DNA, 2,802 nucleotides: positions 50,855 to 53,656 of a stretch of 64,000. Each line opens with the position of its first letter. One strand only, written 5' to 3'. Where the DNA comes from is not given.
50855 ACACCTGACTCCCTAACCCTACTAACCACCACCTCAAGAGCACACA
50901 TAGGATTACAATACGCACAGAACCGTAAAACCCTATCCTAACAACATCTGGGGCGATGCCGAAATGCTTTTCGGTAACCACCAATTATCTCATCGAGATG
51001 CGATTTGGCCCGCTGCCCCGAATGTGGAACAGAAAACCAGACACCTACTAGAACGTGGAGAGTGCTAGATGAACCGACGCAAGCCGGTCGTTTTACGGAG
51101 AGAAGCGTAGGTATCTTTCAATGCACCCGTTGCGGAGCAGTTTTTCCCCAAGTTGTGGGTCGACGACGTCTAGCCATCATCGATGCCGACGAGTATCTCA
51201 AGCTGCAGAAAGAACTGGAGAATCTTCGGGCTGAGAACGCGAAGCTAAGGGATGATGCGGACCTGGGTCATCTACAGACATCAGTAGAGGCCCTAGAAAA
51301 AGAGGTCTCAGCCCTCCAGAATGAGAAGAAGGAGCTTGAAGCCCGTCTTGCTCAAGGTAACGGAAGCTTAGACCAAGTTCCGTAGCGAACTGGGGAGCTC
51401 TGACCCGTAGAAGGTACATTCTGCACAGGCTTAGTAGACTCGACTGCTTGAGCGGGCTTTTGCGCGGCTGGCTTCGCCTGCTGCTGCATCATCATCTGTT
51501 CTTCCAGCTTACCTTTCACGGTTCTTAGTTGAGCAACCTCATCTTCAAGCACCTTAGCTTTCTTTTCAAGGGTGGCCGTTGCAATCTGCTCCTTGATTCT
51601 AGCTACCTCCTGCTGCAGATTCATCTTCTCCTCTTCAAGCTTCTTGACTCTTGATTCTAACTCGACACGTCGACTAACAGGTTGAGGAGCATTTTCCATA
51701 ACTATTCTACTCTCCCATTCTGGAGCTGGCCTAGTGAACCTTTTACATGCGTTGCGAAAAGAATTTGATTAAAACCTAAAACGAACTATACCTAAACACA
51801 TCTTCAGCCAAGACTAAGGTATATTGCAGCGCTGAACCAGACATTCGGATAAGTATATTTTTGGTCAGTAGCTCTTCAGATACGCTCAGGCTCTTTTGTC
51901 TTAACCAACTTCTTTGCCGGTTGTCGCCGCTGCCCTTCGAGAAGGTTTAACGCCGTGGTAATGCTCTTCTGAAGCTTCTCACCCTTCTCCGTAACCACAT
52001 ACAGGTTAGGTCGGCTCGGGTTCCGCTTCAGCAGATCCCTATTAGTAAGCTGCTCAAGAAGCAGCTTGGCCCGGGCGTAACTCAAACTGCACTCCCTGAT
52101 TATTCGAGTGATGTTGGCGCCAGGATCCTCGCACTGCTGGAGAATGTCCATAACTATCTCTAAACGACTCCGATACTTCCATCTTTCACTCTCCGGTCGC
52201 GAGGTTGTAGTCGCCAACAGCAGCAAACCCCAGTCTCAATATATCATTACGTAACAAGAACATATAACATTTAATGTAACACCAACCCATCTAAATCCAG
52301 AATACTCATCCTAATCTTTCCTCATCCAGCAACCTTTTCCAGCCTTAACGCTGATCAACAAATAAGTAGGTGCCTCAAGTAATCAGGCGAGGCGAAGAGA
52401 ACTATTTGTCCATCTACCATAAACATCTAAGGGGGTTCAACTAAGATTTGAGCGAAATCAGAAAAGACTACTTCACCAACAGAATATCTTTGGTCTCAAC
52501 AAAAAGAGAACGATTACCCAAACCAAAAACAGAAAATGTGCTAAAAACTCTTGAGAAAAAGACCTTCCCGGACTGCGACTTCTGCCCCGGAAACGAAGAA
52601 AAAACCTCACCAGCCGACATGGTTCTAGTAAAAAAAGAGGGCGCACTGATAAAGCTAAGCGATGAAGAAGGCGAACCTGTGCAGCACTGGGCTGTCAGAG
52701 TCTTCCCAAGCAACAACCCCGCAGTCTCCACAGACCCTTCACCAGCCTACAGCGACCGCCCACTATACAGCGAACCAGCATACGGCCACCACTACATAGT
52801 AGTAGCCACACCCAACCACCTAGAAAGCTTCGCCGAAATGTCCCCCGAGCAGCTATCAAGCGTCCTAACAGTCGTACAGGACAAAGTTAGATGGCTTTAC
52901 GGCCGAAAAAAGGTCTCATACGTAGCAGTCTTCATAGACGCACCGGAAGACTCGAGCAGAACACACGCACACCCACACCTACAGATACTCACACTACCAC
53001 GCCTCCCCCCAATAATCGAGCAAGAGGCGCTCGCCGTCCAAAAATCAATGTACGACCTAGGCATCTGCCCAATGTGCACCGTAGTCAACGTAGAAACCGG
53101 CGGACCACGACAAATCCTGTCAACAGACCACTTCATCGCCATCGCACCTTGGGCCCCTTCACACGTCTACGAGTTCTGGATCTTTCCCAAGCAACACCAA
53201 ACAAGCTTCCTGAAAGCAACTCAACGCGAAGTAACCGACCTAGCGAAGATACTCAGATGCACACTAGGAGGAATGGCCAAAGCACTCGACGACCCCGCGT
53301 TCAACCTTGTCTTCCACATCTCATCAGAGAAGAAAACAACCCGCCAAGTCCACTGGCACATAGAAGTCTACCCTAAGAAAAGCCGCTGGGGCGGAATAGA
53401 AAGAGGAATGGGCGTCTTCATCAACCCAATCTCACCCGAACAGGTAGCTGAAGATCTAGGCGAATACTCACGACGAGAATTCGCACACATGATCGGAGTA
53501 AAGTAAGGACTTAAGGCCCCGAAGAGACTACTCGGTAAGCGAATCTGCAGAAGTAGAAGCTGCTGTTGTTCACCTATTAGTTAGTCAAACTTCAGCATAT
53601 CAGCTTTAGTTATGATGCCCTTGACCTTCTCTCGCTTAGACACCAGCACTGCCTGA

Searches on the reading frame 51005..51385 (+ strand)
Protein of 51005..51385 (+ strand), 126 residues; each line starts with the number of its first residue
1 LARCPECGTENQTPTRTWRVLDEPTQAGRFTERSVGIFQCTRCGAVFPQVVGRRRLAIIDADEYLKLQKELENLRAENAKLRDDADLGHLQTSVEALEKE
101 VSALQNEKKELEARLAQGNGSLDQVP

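Call 9: search_protein_families(library=pfam, proteins=[window:51005-51385:+], max_evalue=0.01)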
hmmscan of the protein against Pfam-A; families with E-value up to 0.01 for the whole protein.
window:51005-51385:+ (126 aa): 12 families
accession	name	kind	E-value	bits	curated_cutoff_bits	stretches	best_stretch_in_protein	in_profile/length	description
PF14952.11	zf-tcix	-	0.00039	20.4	31.2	0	3-13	12-22/42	Putative treble-clef, zinc-finger, Zn-binding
PF16326.10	ABC_tran_CTD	-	0.00043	20.9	32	1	91-120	7-36/69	ABC transporter C-terminal domain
PF03980.19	Nnf1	-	0.0016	19.2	23.7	0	53-83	73-103/110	Nnf1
PF05622.17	HOOK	-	0.0027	17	35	1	60-113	44-95/514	HOOK protein coiled-coil region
PF17675.6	APG6_N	-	0.0034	18.3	45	1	61-113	25-95/132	Apg6 coiled-coil region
PF18073.7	Zn_ribbon_LapB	-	0.0055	16.8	25.7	0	38-53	1-16/28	Rubredoxin metal binding domain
PF25450.1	Rab11-FIP3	-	0.0064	17.2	31.9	1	62-117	54-107/125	Rab11-FIP3-like domain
PF06785.16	UPF0242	-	0.0071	16.9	33.5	1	60-117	81-129/194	Uncharacterised protein family (UPF0242) N-terminus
PF24463.1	DUF7577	-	0.0079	16.2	28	0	3-13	4-14/27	Domain of unknown function (DUF7577)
PF13248.11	Zn_ribbon_3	-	0.0085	16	27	0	1-11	2-11/26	zinc-ribbon domain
PF13240.11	Zn_Ribbon_1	-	0.0087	16.3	25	0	4-12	2-10/23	zinc-ribbon domain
PF13717.11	Zn_ribbon_4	-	0.009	16.4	30.3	0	38-48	26-36/36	zinc-ribbon domain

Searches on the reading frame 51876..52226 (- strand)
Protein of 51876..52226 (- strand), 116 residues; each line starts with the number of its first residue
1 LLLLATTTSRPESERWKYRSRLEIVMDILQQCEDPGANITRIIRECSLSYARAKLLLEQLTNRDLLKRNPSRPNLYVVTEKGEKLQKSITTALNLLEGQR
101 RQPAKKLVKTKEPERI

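Call 9: search_protein_families(library=pfam, proteins=[window:51876-52226:-], max_evalue=0.01)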
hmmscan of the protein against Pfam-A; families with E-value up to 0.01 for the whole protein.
window:51876-52226:- (116 aa): 3 families
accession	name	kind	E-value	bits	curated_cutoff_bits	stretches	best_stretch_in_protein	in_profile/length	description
PF14947.12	HTH_45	-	1.1e-16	61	25.5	1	18-93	1-73/77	Winged helix-turn-helix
PF01978.25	TrmB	-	0.0042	17.4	25.6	1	36-79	22-65/68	Sugar-specific transcriptional regulator TrmB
PF08100.18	Dimerisation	-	0.0068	16.6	25.6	0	25-85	30-90/93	O-methyltransferase dimerisation domain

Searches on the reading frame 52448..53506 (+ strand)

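Call 9: search_protein_families(library=pfam, proteins=[window:52448-53506:+], max_evalue=0.01)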
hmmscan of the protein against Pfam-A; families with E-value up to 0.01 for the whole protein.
window:52448-53506:+ (352 aa): 4 families
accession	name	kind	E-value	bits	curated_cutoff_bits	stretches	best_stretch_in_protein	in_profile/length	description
PF16268.10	DUF4921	-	7.4e-09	35.5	28.5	1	115-336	178-392/425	Domain of unknown function (DUF4921)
PF01087.27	GalP_UDP_transf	-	1e-06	29.7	22.1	1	101-187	98-184/184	Galactose-1-phosphate uridyl transferase, N-terminal domain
PF01230.28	HIT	-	0.0028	18.7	21.5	0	229-305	15-92/98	HIT domain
PF11969.13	DcpS_C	-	0.0048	17.8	24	0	110-178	31-99/114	Scavenger mRNA decapping enzyme C-term binding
